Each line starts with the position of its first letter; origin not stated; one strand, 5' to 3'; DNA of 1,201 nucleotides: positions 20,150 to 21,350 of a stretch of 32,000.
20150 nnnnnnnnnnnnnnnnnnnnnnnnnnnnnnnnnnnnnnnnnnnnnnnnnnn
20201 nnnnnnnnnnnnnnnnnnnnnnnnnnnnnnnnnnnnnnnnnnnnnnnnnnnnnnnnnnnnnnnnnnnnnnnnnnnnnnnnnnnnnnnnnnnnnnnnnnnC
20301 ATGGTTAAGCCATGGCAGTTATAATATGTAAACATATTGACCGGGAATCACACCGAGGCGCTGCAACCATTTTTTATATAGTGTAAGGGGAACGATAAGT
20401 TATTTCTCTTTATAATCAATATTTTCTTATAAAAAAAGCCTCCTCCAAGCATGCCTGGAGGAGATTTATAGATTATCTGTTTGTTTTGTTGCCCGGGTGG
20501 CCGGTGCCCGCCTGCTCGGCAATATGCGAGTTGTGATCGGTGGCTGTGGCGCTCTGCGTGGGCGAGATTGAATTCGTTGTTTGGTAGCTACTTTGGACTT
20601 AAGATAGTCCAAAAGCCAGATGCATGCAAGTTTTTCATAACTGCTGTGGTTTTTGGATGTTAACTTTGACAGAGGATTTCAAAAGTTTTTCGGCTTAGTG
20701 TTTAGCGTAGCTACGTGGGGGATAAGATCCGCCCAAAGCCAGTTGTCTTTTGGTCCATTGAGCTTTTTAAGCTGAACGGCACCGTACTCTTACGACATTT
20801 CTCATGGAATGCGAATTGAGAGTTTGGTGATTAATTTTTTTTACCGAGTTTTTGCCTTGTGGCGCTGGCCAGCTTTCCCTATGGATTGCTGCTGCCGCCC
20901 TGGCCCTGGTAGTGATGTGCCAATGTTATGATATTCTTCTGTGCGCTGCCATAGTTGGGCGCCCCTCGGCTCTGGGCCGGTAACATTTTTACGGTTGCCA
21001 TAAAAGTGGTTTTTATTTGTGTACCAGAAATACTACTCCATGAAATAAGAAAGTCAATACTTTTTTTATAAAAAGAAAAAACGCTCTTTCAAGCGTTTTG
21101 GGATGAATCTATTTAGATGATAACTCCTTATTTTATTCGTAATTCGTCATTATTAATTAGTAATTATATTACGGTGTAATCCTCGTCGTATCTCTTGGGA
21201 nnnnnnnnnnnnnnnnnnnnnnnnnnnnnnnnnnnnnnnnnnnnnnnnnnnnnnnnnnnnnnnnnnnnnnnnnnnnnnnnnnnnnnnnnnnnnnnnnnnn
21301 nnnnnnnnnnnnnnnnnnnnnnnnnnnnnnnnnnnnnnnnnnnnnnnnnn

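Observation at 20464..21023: GC-rich ~560-nt non-coding transcription unit: large structured RNA, possibly a divergent RNase P RNA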

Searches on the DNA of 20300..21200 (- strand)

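Call 5: search_rna_families(source=window, start=20300, end=21200, threshold=evalue, max_evalue=10, show_alignments=3)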
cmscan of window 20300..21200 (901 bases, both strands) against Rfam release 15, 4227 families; matches with E-value up to 10: 4.
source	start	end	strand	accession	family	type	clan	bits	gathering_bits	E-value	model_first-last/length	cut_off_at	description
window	21050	21132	-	RF01483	rli56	Cis-reg;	-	17.8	47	5.6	1-100/100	no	Listeria sRNA rli56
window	21014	21114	+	RF01251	snR3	Gene; snRNA; snoRNA; HACA-box;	CL00040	17.6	40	2.4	1-193/193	no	Small nucleolar RNA snR3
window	20967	21129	-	RF02672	SprX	Gene; sRNA;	-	16.8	80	0.56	1-151/151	no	Small pathogenicity island RNA X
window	20431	20466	-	RF02278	Betaproteobacteria_toxic_sRNA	Gene; sRNA;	-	14.3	50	6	1-64/64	no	Betaproteobacteria toxic small RNA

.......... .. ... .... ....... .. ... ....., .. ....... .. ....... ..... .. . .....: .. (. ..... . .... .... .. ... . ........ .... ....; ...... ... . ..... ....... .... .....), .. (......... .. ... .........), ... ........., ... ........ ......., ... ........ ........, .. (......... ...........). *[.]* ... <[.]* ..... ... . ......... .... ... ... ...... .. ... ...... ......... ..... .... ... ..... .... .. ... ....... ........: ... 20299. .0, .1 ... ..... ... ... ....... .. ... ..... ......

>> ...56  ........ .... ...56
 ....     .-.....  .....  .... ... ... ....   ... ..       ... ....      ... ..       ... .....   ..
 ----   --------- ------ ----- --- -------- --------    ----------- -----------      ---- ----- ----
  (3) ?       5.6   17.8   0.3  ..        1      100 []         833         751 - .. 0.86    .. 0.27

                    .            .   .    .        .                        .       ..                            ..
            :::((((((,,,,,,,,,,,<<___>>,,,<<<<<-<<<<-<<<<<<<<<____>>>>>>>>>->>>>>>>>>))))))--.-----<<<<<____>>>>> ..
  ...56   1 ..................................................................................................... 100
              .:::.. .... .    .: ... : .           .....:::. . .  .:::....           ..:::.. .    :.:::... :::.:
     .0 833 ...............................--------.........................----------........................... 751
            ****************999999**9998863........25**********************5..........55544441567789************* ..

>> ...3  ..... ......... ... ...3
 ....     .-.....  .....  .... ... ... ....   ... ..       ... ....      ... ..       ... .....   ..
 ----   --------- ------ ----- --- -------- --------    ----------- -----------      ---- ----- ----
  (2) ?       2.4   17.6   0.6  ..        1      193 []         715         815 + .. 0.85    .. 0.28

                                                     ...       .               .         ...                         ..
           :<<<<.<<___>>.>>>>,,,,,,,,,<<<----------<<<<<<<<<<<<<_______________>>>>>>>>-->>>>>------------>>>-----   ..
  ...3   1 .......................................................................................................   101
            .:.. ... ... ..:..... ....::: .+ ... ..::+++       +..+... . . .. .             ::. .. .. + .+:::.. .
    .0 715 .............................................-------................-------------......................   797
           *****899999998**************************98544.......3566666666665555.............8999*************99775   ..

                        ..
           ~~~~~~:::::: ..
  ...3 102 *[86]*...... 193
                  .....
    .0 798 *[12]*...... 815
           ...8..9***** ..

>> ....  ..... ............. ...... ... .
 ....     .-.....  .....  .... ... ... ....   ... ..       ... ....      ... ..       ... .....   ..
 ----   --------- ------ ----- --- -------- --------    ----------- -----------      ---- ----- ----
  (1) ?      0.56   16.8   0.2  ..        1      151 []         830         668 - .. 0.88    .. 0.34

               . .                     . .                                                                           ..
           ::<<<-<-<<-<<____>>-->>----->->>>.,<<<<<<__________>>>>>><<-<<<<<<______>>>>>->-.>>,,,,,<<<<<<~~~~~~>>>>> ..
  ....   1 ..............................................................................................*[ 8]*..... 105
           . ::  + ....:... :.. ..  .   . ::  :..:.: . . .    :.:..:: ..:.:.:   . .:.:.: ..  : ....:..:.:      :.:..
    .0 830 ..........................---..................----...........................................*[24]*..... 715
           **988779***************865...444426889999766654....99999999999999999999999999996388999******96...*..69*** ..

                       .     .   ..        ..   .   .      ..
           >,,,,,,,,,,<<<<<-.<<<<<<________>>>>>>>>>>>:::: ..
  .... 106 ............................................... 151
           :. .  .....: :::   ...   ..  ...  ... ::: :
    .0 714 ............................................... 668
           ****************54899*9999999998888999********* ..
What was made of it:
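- On RNase P RNA (bacterial type A/B): No RNase P hit at E<=10 in 20300-21200 with permissive filters (call 5).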

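Call 79: search_dna_similar(query=window:20431-21023:-, collection=phages, mode=distant, max_evalue=0.01, max_rows=10)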
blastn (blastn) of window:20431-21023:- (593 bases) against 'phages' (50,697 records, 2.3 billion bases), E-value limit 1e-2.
No match.
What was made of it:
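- Tried and rejected: Phage relationship. blastn against 50,697 phage records gave no match (call 79).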

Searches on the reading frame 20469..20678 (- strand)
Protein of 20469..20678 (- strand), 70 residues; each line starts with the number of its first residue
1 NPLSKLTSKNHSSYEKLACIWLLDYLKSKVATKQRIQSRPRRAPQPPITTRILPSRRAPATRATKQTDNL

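Call 94: search_protein_representatives(protein=window:20469-20678:-)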
Query: 70 residues. Proteins with E-value up to 0.001 (for the whole library): 0; up to 1e-10: 0; up to 1e-30: 0. The best 0 are listed.
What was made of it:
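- The longest stop-free stretch has no homologue among 1.84 billion proteins (call 94).
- Tried and rejected: HMMER search of the 70-aa stop-free stretch against 1.84 billion proteins gave 0 hits (call 94).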

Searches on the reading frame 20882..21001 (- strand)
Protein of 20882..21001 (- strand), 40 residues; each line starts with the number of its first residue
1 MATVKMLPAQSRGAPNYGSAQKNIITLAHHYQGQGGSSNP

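Call 65: search_protein_families(library=pfam, proteins=[window:20882-21001:-], max_evalue=0.01)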
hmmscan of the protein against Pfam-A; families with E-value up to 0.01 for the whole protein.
seq(40 aa): 0 families

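Call 88: find_homologous_proteins(query=window:20882-21001:-, max_evalue=10)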
Query seq(40 aa): no candidate shares three 5-residue words with the query. No homologue found.
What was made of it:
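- Tried and rejected: The k-mer search with sORF1 found no candidates (call 88).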

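Call 106: list_cluster_members(proteins=[window:20882-21001:-, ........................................, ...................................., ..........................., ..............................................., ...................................])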
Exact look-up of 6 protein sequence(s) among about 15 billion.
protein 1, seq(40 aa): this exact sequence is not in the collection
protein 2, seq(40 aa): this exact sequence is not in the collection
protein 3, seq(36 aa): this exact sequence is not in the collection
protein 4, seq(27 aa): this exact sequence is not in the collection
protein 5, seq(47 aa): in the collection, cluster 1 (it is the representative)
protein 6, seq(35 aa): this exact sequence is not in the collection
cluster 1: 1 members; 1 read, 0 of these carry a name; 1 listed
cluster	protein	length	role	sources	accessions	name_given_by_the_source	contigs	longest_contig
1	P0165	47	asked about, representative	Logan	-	-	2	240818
